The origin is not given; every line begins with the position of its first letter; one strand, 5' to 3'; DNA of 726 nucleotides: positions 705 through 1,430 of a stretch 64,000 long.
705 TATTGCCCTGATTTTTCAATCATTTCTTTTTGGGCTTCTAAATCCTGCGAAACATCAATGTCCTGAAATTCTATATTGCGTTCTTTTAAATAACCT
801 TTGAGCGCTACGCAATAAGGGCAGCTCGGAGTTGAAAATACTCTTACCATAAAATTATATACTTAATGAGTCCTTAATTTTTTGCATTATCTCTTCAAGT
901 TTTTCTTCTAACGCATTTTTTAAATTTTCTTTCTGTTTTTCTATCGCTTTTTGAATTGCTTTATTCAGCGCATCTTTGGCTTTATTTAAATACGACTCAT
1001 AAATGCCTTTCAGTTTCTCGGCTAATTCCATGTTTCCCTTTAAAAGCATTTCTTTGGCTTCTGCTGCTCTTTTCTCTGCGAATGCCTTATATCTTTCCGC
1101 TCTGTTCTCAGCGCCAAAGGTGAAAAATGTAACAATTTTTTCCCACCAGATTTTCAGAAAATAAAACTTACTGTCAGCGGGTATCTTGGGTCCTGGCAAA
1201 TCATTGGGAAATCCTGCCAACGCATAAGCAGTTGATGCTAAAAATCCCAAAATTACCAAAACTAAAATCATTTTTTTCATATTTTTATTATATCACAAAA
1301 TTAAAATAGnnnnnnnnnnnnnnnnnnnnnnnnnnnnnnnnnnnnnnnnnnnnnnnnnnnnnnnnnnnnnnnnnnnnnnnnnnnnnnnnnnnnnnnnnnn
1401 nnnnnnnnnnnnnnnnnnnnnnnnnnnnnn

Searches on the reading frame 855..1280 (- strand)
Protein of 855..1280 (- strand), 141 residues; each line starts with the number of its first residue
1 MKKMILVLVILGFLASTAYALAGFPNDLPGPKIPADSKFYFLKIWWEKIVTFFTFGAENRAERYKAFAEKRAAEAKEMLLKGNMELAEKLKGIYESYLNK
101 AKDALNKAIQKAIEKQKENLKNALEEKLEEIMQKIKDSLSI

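Call 76: search_protein_families(library=pfam, proteins=[window:855-1280:-], max_evalue=0.00001)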
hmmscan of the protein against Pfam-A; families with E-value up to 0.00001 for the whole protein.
window:855-1280:- (141 aa): 1 family
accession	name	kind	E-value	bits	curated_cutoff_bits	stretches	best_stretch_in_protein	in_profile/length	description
PF18915.5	DUF5667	-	3.3e-18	66.4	27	1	33-126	2-95/99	Domain of unknown function (DUF5667)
